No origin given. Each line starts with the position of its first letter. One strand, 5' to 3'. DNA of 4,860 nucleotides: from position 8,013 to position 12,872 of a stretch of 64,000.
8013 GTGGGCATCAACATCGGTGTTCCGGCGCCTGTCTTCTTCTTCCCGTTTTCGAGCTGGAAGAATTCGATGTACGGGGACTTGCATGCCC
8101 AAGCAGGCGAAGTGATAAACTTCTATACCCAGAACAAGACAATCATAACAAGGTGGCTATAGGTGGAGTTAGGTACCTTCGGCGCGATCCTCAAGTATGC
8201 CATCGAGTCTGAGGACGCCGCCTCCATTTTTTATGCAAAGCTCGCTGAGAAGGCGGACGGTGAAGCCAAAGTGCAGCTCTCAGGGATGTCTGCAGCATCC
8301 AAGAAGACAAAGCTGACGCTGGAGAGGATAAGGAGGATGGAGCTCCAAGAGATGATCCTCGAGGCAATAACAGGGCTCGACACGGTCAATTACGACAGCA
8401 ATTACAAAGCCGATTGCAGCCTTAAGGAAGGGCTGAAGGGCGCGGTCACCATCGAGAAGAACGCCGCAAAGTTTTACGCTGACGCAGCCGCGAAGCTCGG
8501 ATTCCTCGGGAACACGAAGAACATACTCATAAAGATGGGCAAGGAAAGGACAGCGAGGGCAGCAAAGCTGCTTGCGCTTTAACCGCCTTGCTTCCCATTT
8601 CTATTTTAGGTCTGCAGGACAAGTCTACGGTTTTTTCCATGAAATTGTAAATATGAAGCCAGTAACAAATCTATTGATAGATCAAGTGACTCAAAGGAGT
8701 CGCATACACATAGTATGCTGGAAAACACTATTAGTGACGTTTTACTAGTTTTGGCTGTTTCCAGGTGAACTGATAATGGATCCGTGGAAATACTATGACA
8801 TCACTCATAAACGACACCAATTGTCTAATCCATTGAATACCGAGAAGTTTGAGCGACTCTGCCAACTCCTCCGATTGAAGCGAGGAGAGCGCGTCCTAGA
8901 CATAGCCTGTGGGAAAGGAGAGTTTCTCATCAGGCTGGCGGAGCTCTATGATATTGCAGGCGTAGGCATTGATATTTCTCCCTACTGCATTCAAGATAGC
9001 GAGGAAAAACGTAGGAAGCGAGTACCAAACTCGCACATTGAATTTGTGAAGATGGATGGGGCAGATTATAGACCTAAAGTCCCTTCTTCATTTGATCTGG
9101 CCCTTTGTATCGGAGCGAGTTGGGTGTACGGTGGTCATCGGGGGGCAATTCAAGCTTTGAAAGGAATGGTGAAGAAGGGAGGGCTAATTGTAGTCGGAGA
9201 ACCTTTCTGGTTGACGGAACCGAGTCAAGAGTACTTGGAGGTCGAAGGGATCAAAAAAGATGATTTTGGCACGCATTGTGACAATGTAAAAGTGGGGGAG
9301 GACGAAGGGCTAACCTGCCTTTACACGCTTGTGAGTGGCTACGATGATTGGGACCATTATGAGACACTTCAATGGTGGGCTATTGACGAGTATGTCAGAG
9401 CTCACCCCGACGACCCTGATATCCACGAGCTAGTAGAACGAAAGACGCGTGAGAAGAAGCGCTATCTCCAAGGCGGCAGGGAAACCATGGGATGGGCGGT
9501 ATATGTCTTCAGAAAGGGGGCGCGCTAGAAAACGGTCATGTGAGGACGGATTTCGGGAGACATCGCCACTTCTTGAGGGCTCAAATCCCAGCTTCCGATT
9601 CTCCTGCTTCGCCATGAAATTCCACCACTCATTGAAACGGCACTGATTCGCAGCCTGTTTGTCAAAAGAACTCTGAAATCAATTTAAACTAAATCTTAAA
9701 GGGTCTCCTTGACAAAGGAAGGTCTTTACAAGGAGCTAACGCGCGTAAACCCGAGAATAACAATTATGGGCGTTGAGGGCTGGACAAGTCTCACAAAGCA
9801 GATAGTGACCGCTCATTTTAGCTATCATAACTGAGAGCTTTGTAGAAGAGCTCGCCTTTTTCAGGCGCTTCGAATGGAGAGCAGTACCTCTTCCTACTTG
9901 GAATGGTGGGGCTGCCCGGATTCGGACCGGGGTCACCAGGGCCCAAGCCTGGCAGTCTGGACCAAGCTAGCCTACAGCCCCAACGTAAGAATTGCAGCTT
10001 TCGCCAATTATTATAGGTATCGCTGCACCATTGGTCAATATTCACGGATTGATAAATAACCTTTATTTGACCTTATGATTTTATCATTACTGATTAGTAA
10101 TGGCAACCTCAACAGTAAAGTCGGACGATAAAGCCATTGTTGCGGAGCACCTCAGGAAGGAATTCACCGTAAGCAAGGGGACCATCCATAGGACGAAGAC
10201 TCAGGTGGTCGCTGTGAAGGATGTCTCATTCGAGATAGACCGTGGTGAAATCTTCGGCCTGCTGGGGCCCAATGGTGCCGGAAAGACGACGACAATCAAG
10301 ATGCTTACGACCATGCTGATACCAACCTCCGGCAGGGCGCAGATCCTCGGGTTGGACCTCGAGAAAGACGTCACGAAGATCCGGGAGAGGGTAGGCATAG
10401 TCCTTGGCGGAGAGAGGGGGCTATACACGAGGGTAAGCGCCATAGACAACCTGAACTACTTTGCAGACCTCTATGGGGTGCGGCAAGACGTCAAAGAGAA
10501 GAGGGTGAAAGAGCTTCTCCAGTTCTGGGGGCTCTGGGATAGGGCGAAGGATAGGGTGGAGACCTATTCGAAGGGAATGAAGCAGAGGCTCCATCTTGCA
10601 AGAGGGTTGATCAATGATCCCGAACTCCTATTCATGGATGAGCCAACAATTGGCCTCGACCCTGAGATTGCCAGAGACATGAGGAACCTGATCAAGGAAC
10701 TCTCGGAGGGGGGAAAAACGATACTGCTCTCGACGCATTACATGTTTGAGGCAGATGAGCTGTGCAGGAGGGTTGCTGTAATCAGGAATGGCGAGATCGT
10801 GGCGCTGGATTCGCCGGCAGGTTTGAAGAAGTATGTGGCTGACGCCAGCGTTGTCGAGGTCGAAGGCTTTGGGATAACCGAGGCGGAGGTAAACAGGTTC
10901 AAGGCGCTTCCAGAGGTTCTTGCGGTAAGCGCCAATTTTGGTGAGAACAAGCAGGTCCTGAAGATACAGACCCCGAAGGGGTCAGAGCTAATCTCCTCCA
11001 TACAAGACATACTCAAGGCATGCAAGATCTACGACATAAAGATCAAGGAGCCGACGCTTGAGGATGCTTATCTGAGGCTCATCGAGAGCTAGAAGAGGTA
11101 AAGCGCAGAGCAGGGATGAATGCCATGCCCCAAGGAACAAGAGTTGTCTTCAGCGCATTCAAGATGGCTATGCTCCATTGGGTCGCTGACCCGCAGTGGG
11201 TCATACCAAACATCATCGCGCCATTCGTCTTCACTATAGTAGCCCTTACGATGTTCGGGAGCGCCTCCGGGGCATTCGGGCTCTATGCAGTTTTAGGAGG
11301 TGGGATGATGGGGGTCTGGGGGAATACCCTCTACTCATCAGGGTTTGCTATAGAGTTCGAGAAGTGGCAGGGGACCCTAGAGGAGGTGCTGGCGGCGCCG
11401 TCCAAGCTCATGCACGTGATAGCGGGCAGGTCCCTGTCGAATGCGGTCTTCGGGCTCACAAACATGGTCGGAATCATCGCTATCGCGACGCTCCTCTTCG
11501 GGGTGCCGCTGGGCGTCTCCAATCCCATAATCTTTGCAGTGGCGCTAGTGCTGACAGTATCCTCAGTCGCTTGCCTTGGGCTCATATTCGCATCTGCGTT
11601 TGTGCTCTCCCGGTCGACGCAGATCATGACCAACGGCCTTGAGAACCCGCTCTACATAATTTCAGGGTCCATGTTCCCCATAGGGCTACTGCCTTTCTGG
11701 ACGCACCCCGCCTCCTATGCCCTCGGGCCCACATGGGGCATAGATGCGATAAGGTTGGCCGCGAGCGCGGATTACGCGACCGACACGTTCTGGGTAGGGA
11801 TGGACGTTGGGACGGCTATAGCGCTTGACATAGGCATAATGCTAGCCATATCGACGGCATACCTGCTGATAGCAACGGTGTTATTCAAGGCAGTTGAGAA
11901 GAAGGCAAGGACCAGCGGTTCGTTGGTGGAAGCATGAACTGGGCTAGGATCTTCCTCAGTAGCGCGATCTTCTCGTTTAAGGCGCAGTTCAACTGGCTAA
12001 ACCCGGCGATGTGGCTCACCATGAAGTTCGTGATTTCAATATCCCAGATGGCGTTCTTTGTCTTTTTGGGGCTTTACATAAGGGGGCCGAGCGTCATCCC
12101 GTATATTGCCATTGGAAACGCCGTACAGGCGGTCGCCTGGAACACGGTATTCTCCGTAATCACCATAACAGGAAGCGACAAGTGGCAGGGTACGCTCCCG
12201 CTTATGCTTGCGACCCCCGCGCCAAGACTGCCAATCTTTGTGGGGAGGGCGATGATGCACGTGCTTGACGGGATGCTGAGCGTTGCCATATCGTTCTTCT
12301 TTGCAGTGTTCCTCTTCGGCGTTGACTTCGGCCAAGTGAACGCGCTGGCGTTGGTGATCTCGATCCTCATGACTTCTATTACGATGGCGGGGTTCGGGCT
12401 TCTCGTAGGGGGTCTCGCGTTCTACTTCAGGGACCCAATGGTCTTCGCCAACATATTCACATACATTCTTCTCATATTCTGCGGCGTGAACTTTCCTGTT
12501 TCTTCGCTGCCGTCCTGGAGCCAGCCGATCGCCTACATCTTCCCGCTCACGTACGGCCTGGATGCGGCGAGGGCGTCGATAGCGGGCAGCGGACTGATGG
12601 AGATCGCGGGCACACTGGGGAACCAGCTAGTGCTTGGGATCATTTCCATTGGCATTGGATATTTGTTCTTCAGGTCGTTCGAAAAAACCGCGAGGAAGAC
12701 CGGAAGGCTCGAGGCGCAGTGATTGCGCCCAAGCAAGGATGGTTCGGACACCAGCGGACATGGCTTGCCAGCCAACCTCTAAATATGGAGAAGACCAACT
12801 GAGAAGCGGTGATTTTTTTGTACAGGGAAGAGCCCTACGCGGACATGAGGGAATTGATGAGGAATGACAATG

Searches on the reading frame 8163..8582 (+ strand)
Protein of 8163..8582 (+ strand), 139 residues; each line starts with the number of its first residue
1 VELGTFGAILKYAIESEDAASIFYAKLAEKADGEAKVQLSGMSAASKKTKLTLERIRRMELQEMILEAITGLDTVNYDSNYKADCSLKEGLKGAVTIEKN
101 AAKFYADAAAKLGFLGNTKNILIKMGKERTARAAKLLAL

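Call 23: search_protein_families(library=pfam, proteins=[window:8163-8582:+], max_evalue=0.01)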
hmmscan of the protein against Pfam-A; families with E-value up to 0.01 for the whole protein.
window:8163-8582:+ (139 aa): 1 family
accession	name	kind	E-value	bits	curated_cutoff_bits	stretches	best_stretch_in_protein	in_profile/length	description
PF02915.23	Rubrerythrin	-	0.00041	21.2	22.8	1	9-114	2-112/137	Rubrerythrin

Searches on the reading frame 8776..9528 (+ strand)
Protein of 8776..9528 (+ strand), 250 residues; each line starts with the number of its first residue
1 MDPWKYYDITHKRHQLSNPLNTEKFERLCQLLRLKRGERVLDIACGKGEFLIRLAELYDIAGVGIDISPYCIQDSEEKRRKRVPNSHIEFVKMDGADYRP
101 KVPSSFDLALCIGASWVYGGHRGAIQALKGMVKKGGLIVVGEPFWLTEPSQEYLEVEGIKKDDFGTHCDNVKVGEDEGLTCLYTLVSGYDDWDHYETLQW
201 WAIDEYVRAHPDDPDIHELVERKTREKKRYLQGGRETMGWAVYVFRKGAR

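Call 23: search_protein_families(library=pfam, proteins=[window:8776-9528:+], max_evalue=0.01)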
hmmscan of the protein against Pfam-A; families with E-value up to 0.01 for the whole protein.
window:8776-9528:+ (250 aa): 13 families
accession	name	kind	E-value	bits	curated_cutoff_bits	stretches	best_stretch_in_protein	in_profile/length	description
PF13649.12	Methyltransf_25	-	1.3e-12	48.7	27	1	40-136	1-97/97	Methyltransferase domain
PF13847.12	Methyltransf_31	-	3.5e-12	46.7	27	1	35-144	2-113/145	Methyltransferase domain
PF08241.18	Methyltransf_11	-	7.7e-11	42.9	21.2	1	41-140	1-95/95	Methyltransferase domain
PF02353.26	CMAS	-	1.2e-09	38.3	27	1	22-140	48-164/273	Mycolic acid cyclopropane synthetase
PF08242.18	Methyltransf_12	-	1.3e-09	39.1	30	1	41-138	1-98/98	Methyltransferase domain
PF13489.12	Methyltransf_23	-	7.3e-08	32.7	27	1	31-143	16-119/164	Methyltransferase domain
PF01209.24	Ubie_methyltran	-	5.7e-06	26.3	20.1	1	31-140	42-151/233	ubiE/COQ5 methyltransferase family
PF07021.18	MetW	-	5.6e-05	23.3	21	1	34-74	11-51/193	Methionine biosynthesis protein MetW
PF01135.25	PCMT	-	0.0002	21.7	20.3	1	27-96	64-134/210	Protein-L-isoaspartate(D-aspartate) O-methyltransferase (PCMT)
PF05724.17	TPMT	-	0.0042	17.2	26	1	23-89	24-89/218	Thiopurine S-methyltransferase (TPMT)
PF03291.22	mRNA_G-N7_MeTrfase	-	0.0053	16.3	26.6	1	39-80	64-105/315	mRNA (guanine-N(7))-methyltransferase domain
PF13679.12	Methyltransf_32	-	0.0067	16.8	27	1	32-101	21-97/143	Methyltransferase domain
PF08003.17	Methyltransf_9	-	0.0086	15.5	23.8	0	24-139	103-216/315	Protein of unknown function (DUF1698)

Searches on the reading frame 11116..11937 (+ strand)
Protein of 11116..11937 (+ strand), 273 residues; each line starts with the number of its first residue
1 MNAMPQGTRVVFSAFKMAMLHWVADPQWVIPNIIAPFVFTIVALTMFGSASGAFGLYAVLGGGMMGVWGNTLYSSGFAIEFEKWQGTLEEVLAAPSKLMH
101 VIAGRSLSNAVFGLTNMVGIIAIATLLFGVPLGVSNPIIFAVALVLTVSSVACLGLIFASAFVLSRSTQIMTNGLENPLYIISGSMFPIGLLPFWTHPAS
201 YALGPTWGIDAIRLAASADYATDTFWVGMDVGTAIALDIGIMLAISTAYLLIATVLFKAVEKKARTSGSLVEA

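Call 25: search_protein_families(library=pfam, proteins=[window:11116-11937:+], max_evalue=0.01)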
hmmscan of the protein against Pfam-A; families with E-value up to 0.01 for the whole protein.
window:11116-11937:+ (273 aa): 1 family
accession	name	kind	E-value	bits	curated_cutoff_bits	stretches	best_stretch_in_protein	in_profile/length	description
PF01061.29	ABC2_membrane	-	2.2e-14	54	26.9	1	14-213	6-207/211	ABC-2 type transporter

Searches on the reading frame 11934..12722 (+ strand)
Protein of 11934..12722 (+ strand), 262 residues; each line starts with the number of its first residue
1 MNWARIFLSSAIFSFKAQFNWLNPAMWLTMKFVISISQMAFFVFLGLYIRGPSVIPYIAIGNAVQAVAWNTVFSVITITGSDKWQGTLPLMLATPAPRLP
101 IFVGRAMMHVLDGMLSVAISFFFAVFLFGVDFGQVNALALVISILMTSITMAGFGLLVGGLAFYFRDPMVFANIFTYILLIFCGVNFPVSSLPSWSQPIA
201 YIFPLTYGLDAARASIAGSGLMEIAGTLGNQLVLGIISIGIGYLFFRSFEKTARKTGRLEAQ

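Call 25: search_protein_families(library=pfam, proteins=[window:11934-12722:+], max_evalue=0.01)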
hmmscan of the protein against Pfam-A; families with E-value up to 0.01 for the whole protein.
window:11934-12722:+ (262 aa): 2 families
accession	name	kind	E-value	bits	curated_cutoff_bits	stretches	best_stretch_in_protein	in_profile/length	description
PF01061.29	ABC2_membrane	-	1.8e-18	67.3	26.9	1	21-215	15-209/211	ABC-2 type transporter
PF12698.13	ABC2_membrane_3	-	1.2e-10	41.5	31.6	1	67-243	172-346/347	ABC-2 family transporter protein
